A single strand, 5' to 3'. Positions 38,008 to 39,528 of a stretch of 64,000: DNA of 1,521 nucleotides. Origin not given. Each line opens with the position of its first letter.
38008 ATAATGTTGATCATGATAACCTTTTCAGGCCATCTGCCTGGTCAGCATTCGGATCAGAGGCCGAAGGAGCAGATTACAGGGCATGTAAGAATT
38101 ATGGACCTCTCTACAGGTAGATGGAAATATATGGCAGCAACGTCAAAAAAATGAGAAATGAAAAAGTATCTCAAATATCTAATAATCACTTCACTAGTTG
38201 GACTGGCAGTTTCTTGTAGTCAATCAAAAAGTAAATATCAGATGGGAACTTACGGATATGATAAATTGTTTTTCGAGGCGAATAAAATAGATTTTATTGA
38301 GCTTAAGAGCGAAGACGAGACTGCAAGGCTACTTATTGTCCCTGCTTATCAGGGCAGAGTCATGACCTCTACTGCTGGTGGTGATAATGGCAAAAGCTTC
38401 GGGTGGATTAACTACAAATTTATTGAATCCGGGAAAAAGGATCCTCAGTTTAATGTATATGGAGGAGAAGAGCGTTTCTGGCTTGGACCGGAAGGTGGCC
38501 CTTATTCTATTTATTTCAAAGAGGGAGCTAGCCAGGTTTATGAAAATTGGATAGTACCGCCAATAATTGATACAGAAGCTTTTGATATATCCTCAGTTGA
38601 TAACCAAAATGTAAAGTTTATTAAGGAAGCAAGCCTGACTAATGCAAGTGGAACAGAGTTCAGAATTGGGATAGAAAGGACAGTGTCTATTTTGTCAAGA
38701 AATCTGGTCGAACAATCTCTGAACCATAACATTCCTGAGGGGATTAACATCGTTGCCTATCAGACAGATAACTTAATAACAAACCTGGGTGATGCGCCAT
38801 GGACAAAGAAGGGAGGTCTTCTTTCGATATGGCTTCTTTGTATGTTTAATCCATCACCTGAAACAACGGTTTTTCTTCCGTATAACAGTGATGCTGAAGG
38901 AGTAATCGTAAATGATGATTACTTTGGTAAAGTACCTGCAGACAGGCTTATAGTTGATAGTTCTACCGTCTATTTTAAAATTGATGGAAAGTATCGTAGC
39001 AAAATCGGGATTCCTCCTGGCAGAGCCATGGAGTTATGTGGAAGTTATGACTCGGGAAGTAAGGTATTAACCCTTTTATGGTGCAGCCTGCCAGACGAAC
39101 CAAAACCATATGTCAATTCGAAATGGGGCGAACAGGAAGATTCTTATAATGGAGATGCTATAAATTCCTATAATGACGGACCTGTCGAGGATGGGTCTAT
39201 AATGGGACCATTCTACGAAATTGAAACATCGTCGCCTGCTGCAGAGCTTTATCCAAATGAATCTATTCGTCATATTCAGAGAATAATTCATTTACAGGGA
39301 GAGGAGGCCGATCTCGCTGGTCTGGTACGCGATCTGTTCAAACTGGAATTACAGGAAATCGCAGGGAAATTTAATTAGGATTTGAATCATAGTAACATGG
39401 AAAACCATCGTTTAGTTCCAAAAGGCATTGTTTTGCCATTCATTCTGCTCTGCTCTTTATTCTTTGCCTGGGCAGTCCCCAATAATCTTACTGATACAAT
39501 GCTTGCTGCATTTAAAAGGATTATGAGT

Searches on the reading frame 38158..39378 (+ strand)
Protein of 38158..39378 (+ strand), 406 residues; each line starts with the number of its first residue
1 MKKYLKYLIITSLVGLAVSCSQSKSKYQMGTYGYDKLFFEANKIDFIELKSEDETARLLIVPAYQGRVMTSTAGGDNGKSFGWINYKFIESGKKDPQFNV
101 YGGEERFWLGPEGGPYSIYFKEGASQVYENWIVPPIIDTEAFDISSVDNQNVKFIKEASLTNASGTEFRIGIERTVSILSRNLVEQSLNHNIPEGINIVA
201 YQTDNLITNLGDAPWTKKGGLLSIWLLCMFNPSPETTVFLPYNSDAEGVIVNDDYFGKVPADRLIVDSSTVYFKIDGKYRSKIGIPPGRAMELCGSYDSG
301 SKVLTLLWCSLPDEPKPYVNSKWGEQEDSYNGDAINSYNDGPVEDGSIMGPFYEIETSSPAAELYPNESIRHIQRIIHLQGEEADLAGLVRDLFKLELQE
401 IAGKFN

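Call 8: search_protein_families(library=pfam, proteins=[window:38158-39378:+], max_evalue=0.00001)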
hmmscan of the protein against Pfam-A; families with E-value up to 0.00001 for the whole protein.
window:38158-39378:+ (406 aa): 1 family
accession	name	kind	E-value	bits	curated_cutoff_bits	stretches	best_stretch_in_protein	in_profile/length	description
PF20583.3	DUF6786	-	4.6e-156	519.7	27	1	31-403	2-374/376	Family of unknown function (DUF6786)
